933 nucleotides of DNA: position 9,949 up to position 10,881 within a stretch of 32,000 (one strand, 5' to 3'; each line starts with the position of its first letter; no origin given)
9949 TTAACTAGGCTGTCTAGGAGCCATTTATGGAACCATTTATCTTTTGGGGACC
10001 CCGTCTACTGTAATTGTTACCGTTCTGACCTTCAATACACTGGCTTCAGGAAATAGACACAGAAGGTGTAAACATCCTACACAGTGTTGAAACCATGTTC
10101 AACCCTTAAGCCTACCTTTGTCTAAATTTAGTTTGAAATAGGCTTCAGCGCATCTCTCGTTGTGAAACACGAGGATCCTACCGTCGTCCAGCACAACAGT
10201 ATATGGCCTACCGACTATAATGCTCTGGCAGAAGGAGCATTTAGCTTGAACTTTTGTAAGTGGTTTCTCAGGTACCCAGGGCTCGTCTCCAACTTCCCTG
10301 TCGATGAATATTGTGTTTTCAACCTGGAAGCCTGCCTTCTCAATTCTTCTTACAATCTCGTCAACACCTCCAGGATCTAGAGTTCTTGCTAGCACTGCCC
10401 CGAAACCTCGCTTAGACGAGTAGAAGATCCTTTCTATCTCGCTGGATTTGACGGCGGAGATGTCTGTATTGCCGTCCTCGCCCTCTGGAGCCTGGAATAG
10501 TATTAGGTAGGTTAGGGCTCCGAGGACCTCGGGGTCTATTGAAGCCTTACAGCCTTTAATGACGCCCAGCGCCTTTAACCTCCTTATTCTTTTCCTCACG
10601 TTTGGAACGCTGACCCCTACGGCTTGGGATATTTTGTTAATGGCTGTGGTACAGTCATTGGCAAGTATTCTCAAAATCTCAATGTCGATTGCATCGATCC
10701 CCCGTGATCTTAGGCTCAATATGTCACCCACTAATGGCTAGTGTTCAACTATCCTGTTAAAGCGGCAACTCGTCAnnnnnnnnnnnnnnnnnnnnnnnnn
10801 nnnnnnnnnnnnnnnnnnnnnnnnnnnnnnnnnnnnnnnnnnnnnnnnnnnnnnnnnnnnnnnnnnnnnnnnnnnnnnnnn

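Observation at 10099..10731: Lrp/AsnC regulator fused to a C2HC TRASH-like domain is a candidate sensor for the adjacent aio operon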

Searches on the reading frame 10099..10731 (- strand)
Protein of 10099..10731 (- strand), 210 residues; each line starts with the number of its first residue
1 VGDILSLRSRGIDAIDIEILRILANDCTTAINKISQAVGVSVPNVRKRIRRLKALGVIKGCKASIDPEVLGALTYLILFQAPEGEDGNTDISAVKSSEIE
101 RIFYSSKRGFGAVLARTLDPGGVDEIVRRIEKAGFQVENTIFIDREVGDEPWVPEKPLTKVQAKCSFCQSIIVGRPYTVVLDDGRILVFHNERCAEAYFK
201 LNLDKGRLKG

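Call 3: search_protein_families(library=pfam, proteins=[window:10099-10731:-], max_evalue=0.01)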
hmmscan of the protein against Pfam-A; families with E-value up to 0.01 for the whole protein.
window:10099-10731:- (210 aa): 5 families
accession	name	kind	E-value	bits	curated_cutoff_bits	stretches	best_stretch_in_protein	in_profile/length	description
PF13404.12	HTH_AsnC-type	-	6.9e-12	45.4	27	1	12-53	1-42/42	AsnC-type helix-turn-helix domain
PF13412.12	HTH_24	-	1.8e-11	43.8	21.9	1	13-59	2-48/48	Winged helix-turn-helix DNA-binding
PF25212.1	HVO_A0114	-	0.0011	19.2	27.6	1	16-59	24-67/84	HVO_A0114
PF08279.18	HTH_11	-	0.0065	16.8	25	0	18-57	4-44/55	HTH domain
PF01978.25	TrmB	-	0.0089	16.3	25.6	0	9-59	3-53/68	Sugar-specific transcriptional regulator TrmB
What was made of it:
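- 10555..10698 (-): AsnC-type winged HTH (aa 12-59). Contains the family-specific invariant C27; C61 follows immediately in the 'GC' linker. Pfam HTH_AsnC-type E 6.9e-12 (call 3).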

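Call 6: search_protein_families(library=ncbifam, proteins=[window:10099-10731:-], max_evalue=0.01)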
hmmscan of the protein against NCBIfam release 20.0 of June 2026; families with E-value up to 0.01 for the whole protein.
window:10099-10731:- (210 aa): 9 families
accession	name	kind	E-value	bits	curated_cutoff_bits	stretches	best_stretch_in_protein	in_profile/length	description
NF008370.0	PRK11169.1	equivalog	3.1e-09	36.7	233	1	9-74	9-74/164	leucine-responsive transcriptional regulator Lrp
NF041395.1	TranRegLrpA1_Halo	equivalog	5.1e-09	36.3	250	1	16-77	7-68/142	HTH-type transcriptional regulator LrpA1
NF040820.1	trans_reg_LrpA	equivalog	1.1e-08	35.1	250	1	12-72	2-62/141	HTH-type transcriptional regulator LrpA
NF040947.1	trans_reg_LysM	equivalog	1.6e-08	34.4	180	1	12-81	1-68/136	HTH-type transcriptional regulator LysM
NF008384.0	PRK11179.1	equivalog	3.7e-07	30.1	227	1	11-71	6-66/153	transcriptional regulator AsnC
NF034186.3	PRK14891.1-1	equivalog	5.1e-05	23.1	73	1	163-204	2-44/51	50S ribosomal protein L24e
TIGR00122.1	birA_repr_reg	equivalog_domain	6.2e-05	22.8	70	0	16-57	2-42/69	biotin operon repressor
NF053758.1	ChrTpTrnRegChrS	equivalog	6.3e-05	22.8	250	1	10-72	10-72/158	chromate efflux transcriptional regulator ChrS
NF041396.1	TranRegLrp_Halo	equivalog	0.00027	20.8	190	1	13-74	4-65/149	HTH-type transcriptional regulator Lrp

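Call 7: find_homologous_proteins(query=window:10099-10731:-, max_evalue=0.001)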
Query window:10099-10731:- (210 aa): 3 proteins with E <= 0.001 among 338 candidates.
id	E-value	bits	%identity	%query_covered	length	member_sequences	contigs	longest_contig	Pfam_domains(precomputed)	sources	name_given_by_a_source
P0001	2.0e-126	437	97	98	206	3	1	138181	PF13412.13,PF13404.13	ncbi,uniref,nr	ncbi:putative transcriptional regulator, AsnC/Lrp family [Aeropyrum pernix]|uniref:Putative transcri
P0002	3.4e-95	335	78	90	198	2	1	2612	PF13412.13,PF13404.13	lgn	-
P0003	8.9e-28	115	36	90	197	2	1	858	PF13412.13,PF13404.13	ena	-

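Call 9: find_encoding_contigs(protein=P0003, flank=10000)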
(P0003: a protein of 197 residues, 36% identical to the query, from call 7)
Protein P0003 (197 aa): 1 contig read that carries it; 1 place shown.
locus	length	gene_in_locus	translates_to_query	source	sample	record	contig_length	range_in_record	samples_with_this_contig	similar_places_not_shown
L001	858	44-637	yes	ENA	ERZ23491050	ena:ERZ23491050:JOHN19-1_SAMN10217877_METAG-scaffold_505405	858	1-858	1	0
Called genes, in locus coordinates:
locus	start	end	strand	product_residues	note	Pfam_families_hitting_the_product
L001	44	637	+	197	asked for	PF13404:HTH_AsnC-type, PF13412:HTH_24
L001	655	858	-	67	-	?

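Call 10: find_encoding_contigs(protein=P0002, flank=10000)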
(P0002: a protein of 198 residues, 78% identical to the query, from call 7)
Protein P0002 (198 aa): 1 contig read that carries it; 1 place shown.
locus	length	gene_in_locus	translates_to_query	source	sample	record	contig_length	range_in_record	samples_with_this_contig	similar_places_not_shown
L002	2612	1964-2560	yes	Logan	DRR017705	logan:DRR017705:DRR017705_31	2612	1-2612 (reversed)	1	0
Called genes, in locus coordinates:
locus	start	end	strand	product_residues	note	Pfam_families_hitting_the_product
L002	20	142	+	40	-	PF01402:RHH_1 (weak)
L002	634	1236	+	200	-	PF00578:AhpC-TSA, PF08534:Redoxin (weak), PF00085:Thioredoxin (faint), PF13098:Thioredoxin_2 (weak), PF13905:Thioredoxin_8 (weak)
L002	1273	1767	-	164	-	-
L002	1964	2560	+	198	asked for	PF13404:HTH_AsnC-type, PF13412:HTH_24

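Call 23: predict_structure(alignment_id=A1)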
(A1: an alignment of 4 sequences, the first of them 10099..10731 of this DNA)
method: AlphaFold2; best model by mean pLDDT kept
length: 210 residues; sequences in the alignment: 4
mean_pLDDT: 65.4   pTM: 0.40
mean pLDDT of the five models: 65.4, 64.4, 63.7, 62.5, 59.8
residues with pLDDT >= 90: 2; 70-90: 101; 50-70: 62; < 50: 45
segments of 3 or more residues with pLDDT < 50: 1-10, 65-71, 144-162, 204-210
pLDDT, mean of each block of 10 residues (from residue 1): 36 66 81 81 83 71 50 67 60 74 71 67 77 77 43 32 67 67 70 85 47
secondary structure, 60 per line:
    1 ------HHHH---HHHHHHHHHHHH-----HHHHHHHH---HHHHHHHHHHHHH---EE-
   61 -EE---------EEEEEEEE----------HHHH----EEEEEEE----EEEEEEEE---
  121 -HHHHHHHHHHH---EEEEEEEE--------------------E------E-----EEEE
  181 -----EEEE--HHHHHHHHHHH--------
elements in order: H7-10 H14-25 H31-38 H42-54 E73-80 H91-94 E99-105 E110-117 H122-132 E136-143 E177-180 E186-189 H192-202

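Call 25: search_solved_structures(query=A1, max_evalue=1, show_alignments=2)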
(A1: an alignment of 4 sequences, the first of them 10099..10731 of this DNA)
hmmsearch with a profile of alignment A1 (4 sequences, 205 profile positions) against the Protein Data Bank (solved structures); distinct sequences matched with E-value up to 1: 38.
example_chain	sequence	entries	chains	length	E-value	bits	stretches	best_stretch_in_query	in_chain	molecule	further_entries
2w29_A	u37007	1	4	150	1.7e-13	53.7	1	7-146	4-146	PROBABLE TRANSCRIPTIONAL REGULATORY PROTEIN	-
2w25_A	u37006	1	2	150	2.7e-13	53.1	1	7-146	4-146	PROBABLE TRANSCRIPTIONAL REGULATORY PROTEIN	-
2vbw_A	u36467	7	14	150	3.6e-13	52.7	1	7-146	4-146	TRANSCRIPTIONAL REGULATORY PROTEIN | PROBABLE TRANSCRIPTIONAL REGULATORY PROTEIN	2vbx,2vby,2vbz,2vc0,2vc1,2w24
2qz8_A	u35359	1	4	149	4.6e-13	52.3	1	7-146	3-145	Probable transcriptional regulatory protein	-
2ivm_A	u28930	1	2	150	6.3e-13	51.9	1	7-146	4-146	TRANSCRIPTIONAL REGULATORY PROTEIN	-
1ri7_A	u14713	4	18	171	2.3e-12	50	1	7-123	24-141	Putative transcriptional regulator | Putative HTH-type transcriptional regulator PH1519 | Uncharacterized HTH-type transcriptional regulator PH1519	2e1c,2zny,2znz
2cyy_A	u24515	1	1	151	2.5e-12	49.9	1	8-123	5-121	Putative HTH-type transcriptional regulator PH1519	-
1i1g_A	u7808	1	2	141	1e-10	44.7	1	8-104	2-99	TRANSCRIPTIONAL REGULATOR LRPA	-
2cfx_A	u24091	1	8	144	1.1e-08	38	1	7-143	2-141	HTH-TYPE TRANSCRIPTIONAL REGULATOR LRPC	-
2efo_A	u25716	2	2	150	3.7e-08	36.3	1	8-83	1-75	150aa long hypothetical transcriptional regulator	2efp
2efn_A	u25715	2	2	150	5.3e-08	35.8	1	8-76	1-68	150aa long hypothetical transcriptional regulator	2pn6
2pmh_A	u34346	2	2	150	5.3e-08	35.8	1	8-76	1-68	150aa long hypothetical transcriptional regulator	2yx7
2e7w_A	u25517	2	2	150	5.5e-08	35.7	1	8-76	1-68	150aa long hypothetical transcriptional regulator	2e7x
2efq_A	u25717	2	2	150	5.6e-08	35.7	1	8-76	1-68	150aa long hypothetical transcriptional regulator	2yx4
2cg4_A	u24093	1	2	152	6e-08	35.6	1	7-128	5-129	REGULATORY PROTEIN ASNC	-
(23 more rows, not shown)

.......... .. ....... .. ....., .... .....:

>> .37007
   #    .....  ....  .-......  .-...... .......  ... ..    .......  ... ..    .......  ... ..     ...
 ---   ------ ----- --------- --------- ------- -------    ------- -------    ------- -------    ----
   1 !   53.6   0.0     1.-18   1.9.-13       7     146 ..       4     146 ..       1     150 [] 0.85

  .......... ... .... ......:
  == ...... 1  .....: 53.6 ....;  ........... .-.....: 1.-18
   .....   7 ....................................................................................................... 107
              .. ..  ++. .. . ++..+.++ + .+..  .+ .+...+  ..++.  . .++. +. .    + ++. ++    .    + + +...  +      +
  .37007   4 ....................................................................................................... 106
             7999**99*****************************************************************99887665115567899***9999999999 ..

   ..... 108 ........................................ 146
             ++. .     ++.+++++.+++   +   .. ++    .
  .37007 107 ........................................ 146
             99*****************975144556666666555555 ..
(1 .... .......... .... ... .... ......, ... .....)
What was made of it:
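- Checked: However, a family profile aligns to full-length Lrp structures as far as position 146 (2w29, E 1.7e-13, call 25).
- The RAM domain is present (call 25).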

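Call 27: fold_search(model_id=the predicted structure, library=pdb)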
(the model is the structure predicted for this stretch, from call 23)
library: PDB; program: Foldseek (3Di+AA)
matches with E <= 10: 1746; with E <= 0.001: 41
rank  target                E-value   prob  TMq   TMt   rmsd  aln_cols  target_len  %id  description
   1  2cyy                  1.9e-08  1.00  0.32  0.42  15.2       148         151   28  Crystal structure of PH1519 from Pyrococcus horikosii OT3 (released 2006-09-19)
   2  2qz8_A                2.4e-08  1.00  0.29  0.40  15.7       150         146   22  Crystal structure of Mycobacterium tuberculosis Leucine response regulatory protein (LrpA) (released 2007-11-06)
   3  2w25_A                2.8e-08  1.00  0.29  0.40  15.7       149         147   21  Crystal structure of Glu104Ala mutant (released 2009-11-17)
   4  2w29_A                4.0e-08  1.00  0.31  0.43  15.6       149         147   21  Gly102Thr mutant of Rv3291c (released 2009-11-17)
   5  2znz_C                5.7e-08  1.00  0.32  0.44  15.3       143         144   27  Crystal structure of FFRP (released 2009-03-17)
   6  2ivm_A                6.4e-08  1.00  0.31  0.43  15.6       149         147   21  Crystal structure of a transcriptional regulator (released 2007-10-09)
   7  2e1c_MODEL_1_A        9.1e-08  1.00  0.27  0.36  15.6       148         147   27  Structure of Putative HTH-type transcriptional regulator PH1519/DNA Complex (released 2007-12-04)
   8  2vbw_A                1.0e-07  1.00  0.30  0.40  15.4       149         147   21  Feast or famine regulatory protein (Rv3291c)from M. tuberculosis complexed with L-Phenylalanine (released 2007-11-06)
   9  2dbb_A                2.1e-07  1.00  0.28  0.39  15.3       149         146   17  Crystal structure of PH0061 (released 2006-06-15)
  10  2p6t_F                2.5e-07  1.00  0.29  0.37  15.8       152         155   20  CRYSTAL STRUCTURE OF TRANSCRIPTIONAL REGULATOR NMB0573 and L-LEUCINE COMPLEX FROM NEISSERIA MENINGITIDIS (released 2007-04-03)
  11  2dbb_B                2.6e-07  1.00  0.27  0.37  13.8       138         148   20  Crystal structure of PH0061 (released 2006-06-15)
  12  2p5v_G                2.6e-07  1.00  0.30  0.39  15.8       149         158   20  Crystal Structure of Transcriptional Regulator NMB0573 from Neisseria Meningitidis (released 2007-04-03)
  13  2p5v_C                2.6e-07  1.00  0.29  0.38  15.6       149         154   19  Crystal Structure of Transcriptional Regulator NMB0573 from Neisseria Meningitidis (released 2007-04-03)
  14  4pcq_C                3.1e-07  1.00  0.27  0.37  14.3       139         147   20  Crystal Structure of MtbAldR (Rv2779c) (released 2015-05-06)
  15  2efo                  3.3e-07  1.00  0.26  0.33  13.9       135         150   20  Crystal structure of Tyr77 to Ala of ST1022 from Sulfolobus tokodaii 7 (released 2008-02-26)
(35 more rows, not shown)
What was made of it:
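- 10294..10536 (-): RAM-like beta-alpha-beta-beta-alpha-beta domain (about aa 66-146). Profile alignment to Lrp structures up to position 146 (call 25), AF2 secondary structure (call 23), Foldseek Lrp hits (call 27).
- On Lrp/AsnC (FFRP) transcription factors: However, the profile aligns to Lrp structures through position 146 (E 1.7e-13, call 25), the AF2 topology agrees (call 23), and Foldseek returns full-length Lrp hits (call 27).
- Checked: The AF2 model shows a beta-alpha-beta-beta-alpha-beta unit (call 23), and Foldseek returns Lrp/AsnC structures (2cyy, 1.9e-8, call 27).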

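Call 45: find_homologous_proteins(query=A3, max_evalue=0.001)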
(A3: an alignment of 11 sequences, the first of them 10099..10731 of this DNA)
Query A3 (11 sequences) (210 aa, profile of the alignment): 147 proteins with E <= 0.001 among 6925 candidates; the best 120 are listed.
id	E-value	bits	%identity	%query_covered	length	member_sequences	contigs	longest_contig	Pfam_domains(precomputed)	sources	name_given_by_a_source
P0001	1.0e-80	288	97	98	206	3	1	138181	PF13412.13,PF13404.13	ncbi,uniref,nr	ncbi:putative transcriptional regulator, AsnC/Lrp family [Aeropyrum pernix]|uniref:Putative transcri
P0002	6.5e-78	279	78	90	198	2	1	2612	PF13412.13,PF13404.13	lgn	-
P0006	4.3e-74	266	37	91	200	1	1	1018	PF13412.13,PF13404.13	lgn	-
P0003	3.6e-71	257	36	90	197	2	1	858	PF13412.13,PF13404.13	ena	-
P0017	3.3e-67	244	49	93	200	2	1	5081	PF13412.13,PF13404.13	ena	-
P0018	1.7e-66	242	35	95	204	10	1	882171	PF13412.13,PF13404.13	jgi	jgi:Lrp/AsnC family leucine-responsive transcriptional regulator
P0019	8.9e-66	239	36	91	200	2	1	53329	PF13412.13,PF13404.13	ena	-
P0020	8.7e-65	236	34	92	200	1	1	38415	PF13412.13,PF13404.13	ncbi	-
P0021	6.8e-61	223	38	91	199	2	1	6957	PF13412.13,PF13404.13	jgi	-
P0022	8.2e-61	223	35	91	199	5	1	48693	PF13412.13,PF13404.13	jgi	-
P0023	1.3e-60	222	38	92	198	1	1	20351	PF13412.13,PF13404.13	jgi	-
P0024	1.6e-60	222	37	91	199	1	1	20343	PF13412.13,PF13404.13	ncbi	-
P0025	2.9e-60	221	36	91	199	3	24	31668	PF13412.13,PF13404.13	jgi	jgi:DNA-binding Lrp family transcriptional regulator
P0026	9.2e-60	220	38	91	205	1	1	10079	PF13412.13,PF13404.13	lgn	-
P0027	1.4e-58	216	35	91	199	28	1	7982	PF13412.13,PF13404.13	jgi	jgi:Lrp/AsnC family leucine-responsive transcriptional regulator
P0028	2.1e-27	114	28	82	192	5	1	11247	PF08279.19,PF13730.13,PF13384.13,PF01978.26,PF01022.27,PF01037.29,PF09339.17,PF13404.13,PF12802.14,PF12840.14,PF13412.13,PF08394.17,PF24273.2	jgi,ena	-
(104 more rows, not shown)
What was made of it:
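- Canonical Lrp-TRASH scores 114 bits, against 216 bits or more within the family, so this is a separate subfamily (call 45).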

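Call 46: find_encoding_contigs(protein=P0017, flank=10000, max_places=2)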
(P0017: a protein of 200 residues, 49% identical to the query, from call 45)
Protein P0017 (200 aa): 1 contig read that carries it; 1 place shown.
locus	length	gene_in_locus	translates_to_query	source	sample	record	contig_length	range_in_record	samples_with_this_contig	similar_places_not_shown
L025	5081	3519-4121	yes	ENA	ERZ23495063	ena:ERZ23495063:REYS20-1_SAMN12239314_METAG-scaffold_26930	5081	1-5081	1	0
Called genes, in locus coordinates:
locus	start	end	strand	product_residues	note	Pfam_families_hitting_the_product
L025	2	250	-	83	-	?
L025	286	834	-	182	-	-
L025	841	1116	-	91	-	PF03685:UPF0147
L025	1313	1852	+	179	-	-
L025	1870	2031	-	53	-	PF00266:Aminotran_5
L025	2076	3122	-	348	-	-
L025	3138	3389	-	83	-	-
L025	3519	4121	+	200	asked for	PF13404:HTH_AsnC-type, PF13412:HTH_24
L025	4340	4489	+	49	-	PF04945:YHS, PF06467:zf-FCS (weak)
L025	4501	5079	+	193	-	?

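Call 47: find_encoding_contigs(protein=P0018, flank=10000, max_places=2)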
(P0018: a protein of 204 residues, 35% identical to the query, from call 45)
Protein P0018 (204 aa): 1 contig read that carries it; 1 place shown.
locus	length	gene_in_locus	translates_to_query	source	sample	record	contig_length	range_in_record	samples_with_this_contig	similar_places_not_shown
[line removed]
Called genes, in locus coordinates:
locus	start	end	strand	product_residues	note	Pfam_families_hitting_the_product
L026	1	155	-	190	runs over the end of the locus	PF04019:DUF359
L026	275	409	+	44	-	-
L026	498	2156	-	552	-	PF00496:SBP_bac_5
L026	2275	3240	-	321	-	PF00005:ABC_tran, PF02463:SMC_N (weak), PF13304:AAA_21 (faint), PF08352:oligo_HPY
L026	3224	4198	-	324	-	PF09818:ABC_ATPase (faint), PF00005:ABC_tran, PF13304:AAA_21, PF08352:oligo_HPY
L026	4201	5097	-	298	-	PF12911:OppC_N, PF00528:BPD_transp_1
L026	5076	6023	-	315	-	PF19300:BPD_transp_1_N, PF00528:BPD_transp_1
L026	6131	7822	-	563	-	PF00920:ILVD_EDD_N, PF24877:ILV_EDD_C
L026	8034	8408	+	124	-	-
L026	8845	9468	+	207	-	PF01914:MarC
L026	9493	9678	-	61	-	-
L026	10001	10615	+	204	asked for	PF13404:HTH_AsnC-type, PF13412:HTH_24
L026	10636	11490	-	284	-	PF00902:TatC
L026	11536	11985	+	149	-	PF01873:eIF-5_eIF-2B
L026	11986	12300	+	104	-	PF04242:DUF424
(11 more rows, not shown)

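Call 48: find_encoding_contigs(protein=P0019, flank=10000, max_places=2)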
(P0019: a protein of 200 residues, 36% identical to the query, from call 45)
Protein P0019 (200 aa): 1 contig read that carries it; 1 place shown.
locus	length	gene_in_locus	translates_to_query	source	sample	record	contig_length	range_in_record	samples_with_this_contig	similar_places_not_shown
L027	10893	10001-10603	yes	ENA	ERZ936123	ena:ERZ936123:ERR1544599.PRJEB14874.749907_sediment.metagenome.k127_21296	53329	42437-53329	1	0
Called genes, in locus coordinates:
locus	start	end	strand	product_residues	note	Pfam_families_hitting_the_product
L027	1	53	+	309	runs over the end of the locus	PF06525:SoxE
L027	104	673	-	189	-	PF04019:DUF359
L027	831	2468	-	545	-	PF00496:SBP_bac_5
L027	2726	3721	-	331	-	PF00005:ABC_tran, PF02463:SMC_N (weak), PF13304:AAA_21 (faint), PF08352:oligo_HPY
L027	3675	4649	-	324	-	PF09818:ABC_ATPase (faint), PF00005:ABC_tran, PF13304:AAA_21, PF08352:oligo_HPY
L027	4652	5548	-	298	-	PF12911:OppC_N, PF00528:BPD_transp_1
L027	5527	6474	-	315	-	PF19300:BPD_transp_1_N, PF00528:BPD_transp_1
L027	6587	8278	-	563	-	PF00920:ILVD_EDD_N, PF24877:ILV_EDD_C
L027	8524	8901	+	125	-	-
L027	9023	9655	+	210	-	PF01914:MarC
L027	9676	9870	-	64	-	-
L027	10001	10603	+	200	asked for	PF13404:HTH_AsnC-type (weak), PF13412:HTH_24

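Call 49: find_encoding_contigs(protein=P0020, flank=10000, max_places=2)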
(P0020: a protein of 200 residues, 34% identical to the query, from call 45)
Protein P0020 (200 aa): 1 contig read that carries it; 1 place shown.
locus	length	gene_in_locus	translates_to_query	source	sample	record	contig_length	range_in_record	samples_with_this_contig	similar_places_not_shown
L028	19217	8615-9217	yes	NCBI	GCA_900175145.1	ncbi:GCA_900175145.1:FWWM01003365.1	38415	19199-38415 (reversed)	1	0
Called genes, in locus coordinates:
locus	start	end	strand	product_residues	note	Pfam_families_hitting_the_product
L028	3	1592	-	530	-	?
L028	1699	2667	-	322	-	PF00005:ABC_tran, PF02463:SMC_N (weak), PF13304:AAA_21 (faint), PF08352:oligo_HPY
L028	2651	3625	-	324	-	PF09818:ABC_ATPase (faint), PF00005:ABC_tran, PF13304:AAA_21, PF08352:oligo_HPY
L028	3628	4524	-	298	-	PF12911:OppC_N, PF00528:BPD_transp_1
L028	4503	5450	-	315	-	PF19300:BPD_transp_1_N, PF00528:BPD_transp_1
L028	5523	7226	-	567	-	PF00920:ILVD_EDD_N, PF24877:ILV_EDD_C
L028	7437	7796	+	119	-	-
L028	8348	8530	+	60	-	-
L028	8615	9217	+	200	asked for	PF13404:HTH_AsnC-type, PF13412:HTH_24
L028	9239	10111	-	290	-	PF00902:TatC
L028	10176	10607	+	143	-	PF01873:eIF-5_eIF-2B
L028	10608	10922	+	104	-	PF04242:DUF424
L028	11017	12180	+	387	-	PF00535:Glycos_transf_2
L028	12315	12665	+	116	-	PF12797:Fer4_2 (weak), PF00037:Fer4, PF12837:Fer4_6, PF13237:Fer4_10, PF14697:Fer4_21, PF12838:Fer4_7, PF13187:Fer4_9 (weak), PF13484:Fer4_16 (faint)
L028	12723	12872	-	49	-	PF18930:DUF5679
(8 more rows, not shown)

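Call 50: find_encoding_contigs(protein=P0022, flank=8000, max_places=2)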
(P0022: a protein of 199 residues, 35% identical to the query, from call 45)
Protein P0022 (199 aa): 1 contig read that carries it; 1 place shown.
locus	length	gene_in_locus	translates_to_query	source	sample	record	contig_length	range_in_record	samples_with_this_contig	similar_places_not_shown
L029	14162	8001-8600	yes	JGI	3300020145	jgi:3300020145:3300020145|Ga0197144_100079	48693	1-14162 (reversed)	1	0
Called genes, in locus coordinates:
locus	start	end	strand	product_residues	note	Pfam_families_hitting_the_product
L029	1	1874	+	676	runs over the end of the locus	PF04312:DUF460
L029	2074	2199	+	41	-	-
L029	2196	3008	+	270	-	PF02679:ComA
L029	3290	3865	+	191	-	PF02002:TFIIE_alpha, PF08221:HTH_9 (faint), PF22536:WHD_POLR3C (weak)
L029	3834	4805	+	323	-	PF00145:DNA_methylase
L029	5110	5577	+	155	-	-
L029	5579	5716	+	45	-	-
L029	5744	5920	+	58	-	-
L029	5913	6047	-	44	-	PF00177:Ribosomal_S7 (weak)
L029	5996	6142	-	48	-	PF00177:Ribosomal_S7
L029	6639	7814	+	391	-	PF00266:Aminotran_5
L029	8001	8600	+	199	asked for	PF13404:HTH_AsnC-type, PF13412:HTH_24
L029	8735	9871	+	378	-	PF20030:bpMoxR, PF07728:AAA_5, PF17868:AAA_lid_8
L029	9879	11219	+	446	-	PF13519:VWA_2 (faint)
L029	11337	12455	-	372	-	PF01321:Creatinase_N, PF00557:Peptidase_M24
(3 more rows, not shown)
